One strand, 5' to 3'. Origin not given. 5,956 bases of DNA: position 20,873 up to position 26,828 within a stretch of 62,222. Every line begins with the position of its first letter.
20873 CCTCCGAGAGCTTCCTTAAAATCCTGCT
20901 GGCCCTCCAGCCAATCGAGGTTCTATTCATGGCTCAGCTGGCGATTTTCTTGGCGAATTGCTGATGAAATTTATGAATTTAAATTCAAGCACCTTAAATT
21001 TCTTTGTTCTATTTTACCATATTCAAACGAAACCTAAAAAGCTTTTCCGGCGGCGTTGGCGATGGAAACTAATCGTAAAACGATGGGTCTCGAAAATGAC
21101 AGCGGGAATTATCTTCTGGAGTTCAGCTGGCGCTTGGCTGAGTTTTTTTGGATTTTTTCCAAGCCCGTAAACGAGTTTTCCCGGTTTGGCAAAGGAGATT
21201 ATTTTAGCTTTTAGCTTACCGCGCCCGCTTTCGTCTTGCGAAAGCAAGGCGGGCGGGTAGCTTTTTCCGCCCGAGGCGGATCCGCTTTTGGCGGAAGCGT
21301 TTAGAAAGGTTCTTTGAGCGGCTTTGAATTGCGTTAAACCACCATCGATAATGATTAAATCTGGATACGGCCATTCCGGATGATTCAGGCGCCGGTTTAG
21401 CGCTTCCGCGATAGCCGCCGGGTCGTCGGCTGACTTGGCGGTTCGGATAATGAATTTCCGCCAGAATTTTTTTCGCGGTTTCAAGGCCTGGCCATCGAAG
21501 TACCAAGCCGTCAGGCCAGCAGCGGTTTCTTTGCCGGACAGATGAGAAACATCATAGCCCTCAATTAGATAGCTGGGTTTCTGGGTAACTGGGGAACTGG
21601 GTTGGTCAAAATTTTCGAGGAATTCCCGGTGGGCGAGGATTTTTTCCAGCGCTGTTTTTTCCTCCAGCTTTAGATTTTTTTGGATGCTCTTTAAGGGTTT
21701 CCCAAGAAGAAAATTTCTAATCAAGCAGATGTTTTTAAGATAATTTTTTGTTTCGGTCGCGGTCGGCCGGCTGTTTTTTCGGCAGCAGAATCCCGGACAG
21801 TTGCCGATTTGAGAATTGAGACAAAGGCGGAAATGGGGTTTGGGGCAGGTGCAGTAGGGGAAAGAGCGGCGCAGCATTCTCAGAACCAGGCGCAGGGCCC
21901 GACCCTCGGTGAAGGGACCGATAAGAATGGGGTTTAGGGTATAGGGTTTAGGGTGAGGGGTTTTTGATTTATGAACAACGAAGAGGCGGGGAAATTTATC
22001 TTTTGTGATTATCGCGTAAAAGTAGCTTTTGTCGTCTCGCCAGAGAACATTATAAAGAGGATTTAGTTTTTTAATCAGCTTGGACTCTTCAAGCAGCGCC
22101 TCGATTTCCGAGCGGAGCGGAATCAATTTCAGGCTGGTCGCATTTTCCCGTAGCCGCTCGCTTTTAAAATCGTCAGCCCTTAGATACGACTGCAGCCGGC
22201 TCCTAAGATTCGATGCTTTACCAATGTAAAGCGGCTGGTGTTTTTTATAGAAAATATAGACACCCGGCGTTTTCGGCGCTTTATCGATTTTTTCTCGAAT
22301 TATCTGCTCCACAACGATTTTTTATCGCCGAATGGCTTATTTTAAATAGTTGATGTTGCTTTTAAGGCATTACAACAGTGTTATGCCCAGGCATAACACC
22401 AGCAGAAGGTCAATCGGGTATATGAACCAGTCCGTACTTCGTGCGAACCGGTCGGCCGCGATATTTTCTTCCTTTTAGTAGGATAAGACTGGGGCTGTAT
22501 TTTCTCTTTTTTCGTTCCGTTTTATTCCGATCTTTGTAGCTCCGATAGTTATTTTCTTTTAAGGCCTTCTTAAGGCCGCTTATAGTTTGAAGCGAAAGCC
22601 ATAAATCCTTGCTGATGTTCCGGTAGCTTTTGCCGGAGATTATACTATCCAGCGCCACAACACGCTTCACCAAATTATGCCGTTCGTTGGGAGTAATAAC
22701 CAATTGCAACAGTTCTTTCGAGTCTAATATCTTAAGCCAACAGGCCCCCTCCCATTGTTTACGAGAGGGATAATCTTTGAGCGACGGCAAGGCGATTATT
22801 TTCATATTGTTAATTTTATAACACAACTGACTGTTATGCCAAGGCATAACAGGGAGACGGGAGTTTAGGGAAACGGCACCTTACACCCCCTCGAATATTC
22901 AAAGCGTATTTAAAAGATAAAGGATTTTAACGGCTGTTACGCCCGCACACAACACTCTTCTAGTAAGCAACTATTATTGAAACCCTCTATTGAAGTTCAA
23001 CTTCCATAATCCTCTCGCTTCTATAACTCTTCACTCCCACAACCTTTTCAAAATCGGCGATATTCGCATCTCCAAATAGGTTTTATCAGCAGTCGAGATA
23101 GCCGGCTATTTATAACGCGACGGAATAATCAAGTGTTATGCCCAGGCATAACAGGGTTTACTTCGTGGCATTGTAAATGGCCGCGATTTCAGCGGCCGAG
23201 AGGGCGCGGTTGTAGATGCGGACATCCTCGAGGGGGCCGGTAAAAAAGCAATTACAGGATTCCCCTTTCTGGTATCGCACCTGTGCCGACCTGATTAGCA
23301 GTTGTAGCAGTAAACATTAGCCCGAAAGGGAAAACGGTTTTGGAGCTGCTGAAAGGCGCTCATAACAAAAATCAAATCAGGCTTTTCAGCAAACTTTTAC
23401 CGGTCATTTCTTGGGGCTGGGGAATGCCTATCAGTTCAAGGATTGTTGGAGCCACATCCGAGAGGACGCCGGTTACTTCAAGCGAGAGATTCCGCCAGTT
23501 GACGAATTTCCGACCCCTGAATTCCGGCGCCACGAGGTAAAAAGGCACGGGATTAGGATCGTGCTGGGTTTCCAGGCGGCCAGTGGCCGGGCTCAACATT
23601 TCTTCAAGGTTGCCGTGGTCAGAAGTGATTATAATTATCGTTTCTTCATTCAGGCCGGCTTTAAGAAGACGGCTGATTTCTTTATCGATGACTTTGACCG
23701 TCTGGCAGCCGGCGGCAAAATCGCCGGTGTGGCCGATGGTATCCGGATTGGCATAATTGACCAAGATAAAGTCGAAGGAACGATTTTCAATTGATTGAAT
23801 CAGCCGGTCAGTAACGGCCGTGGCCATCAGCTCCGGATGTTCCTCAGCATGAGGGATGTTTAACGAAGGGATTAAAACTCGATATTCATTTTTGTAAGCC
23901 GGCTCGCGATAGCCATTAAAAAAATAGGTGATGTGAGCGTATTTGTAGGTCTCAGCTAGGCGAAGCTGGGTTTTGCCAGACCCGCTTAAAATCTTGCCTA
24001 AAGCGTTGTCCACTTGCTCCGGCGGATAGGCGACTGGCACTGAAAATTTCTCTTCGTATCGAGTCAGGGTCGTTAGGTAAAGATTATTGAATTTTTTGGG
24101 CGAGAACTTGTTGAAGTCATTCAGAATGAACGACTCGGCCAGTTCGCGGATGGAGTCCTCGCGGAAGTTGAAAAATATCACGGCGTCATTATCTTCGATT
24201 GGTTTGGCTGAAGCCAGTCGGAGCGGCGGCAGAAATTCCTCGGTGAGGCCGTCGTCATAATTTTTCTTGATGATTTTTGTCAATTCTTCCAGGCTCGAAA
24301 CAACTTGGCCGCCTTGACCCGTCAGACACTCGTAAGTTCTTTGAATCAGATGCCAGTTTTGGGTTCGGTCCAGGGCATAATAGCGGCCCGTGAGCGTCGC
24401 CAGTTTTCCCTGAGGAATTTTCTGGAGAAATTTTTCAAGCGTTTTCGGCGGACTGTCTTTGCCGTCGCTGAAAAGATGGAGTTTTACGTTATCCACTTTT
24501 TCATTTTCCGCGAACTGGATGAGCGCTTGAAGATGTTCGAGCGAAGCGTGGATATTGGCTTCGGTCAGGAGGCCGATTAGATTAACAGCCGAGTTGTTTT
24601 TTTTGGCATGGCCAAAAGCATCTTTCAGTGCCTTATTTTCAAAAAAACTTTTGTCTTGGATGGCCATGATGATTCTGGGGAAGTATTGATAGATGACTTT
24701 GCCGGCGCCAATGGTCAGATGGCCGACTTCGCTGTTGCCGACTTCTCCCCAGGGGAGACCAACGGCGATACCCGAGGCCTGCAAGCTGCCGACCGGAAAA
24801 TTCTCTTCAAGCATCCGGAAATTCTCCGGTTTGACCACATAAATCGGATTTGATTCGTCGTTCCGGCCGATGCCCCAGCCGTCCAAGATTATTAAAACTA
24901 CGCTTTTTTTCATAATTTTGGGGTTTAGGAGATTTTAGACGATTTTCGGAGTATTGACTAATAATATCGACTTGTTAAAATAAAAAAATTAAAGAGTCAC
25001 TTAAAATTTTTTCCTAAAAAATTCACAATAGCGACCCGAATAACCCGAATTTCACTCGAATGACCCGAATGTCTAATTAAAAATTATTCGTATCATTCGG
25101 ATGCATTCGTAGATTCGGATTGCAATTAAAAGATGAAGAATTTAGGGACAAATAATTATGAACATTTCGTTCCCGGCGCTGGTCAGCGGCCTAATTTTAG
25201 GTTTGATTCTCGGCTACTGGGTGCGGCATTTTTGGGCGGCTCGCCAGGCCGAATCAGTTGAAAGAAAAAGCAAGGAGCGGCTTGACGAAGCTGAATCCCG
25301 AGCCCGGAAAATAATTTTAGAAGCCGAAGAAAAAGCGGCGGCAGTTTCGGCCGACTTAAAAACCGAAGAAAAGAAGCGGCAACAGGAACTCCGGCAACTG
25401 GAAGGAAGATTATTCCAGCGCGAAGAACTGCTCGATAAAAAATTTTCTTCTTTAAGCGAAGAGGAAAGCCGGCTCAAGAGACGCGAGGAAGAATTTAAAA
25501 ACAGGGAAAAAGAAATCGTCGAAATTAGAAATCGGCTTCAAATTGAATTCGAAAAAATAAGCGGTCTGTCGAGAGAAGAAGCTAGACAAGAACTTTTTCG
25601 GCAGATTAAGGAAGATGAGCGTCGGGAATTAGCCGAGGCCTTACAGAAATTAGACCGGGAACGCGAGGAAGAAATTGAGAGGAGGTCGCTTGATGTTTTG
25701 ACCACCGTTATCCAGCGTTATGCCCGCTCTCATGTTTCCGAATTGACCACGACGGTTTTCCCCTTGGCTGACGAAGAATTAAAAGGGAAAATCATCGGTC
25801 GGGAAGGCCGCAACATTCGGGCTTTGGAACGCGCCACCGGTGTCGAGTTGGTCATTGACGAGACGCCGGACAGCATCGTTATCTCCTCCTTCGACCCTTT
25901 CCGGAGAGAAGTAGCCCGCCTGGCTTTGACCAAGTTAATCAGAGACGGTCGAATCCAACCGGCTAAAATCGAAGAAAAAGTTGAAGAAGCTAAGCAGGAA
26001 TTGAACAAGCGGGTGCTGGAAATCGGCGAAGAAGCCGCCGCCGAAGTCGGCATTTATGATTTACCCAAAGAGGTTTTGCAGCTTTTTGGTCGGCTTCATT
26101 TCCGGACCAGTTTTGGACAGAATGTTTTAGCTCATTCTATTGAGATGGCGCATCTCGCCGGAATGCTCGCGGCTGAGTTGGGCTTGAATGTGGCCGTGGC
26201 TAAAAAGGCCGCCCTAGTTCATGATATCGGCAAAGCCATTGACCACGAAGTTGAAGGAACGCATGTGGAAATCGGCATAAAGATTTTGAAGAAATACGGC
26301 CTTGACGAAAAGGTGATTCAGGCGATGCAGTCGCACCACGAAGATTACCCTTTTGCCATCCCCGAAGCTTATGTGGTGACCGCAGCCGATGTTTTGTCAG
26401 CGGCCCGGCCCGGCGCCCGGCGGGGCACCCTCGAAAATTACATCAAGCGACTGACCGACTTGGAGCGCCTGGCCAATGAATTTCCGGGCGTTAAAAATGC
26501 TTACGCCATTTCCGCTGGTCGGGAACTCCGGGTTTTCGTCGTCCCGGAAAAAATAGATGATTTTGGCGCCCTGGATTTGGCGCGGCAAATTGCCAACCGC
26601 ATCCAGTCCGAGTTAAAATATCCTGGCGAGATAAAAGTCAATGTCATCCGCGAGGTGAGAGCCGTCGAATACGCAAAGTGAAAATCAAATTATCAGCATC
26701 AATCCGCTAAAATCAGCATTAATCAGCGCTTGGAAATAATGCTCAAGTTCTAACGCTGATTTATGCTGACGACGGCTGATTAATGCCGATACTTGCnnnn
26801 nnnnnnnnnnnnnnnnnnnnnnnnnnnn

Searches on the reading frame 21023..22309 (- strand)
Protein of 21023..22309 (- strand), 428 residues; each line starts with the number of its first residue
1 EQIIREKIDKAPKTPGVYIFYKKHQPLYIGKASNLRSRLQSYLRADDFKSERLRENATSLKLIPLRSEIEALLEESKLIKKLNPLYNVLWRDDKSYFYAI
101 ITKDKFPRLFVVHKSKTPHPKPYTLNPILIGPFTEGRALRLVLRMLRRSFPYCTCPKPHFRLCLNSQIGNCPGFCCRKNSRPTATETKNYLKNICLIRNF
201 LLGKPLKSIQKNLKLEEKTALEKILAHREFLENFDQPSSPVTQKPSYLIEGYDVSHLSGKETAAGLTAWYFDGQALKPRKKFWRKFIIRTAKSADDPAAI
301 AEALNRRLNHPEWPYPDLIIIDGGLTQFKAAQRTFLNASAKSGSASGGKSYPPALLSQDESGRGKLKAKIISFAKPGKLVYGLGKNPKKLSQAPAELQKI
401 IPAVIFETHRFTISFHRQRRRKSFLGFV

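Call 68: search_protein_families(library=pfam, proteins=[window:21023-22309:-], max_evalue=0.00001)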
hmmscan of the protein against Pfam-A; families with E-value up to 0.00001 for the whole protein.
window:21023-22309:- (428 aa): 2 families
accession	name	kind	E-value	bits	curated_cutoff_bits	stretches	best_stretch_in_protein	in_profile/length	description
PF08459.17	UvrC_RNaseH_dom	-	7.5e-19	68.6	22.3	1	244-340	8-103/159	UvrC RNAse H endonuclease domain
PF01541.30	GIY-YIG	-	3.8e-08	33.9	22.6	1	16-87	3-78/78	GIY-YIG catalytic domain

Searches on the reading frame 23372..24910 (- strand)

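Call 68: search_protein_families(library=pfam, proteins=[window:23372-24910:-], max_evalue=0.00001)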
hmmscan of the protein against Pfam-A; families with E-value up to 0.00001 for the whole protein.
window:23372-24910:- (512 aa): 3 families
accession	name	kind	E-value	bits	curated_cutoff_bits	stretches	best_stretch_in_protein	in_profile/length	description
PF01676.23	Metalloenzyme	-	3.1e-62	210.8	24.3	1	2-497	1-251/252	Metalloenzyme superfamily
PF06415.18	iPGM_N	-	1.8e-54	184.9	27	1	82-287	3-217/217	BPG-independent PGAM N-terminus (iPGM_N)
PF01663.27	Phosphodiest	-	1.4e-06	28.6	23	1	333-433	120-220/342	Type I phosphodiesterase / nucleotide pyrophosphatase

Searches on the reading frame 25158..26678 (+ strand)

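Call 49: search_protein_families(library=pfam, proteins=[window:25158-26678:+], max_evalue=0.00001)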
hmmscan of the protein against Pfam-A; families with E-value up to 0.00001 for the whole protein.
window:25158-26678:+ (507 aa): 3 families
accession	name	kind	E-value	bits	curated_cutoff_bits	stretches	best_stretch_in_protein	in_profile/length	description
PF12072.13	RNase_Y_N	-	1.5e-28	100.1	32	1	8-191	6-200/201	RNase Y N-terminal region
PF01966.28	HD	-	1.4e-17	64.5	22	1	323-415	1-115/116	HD domain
PF00013.35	KH_1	-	5.6e-07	29.7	21.5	1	205-254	7-61/66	KH domain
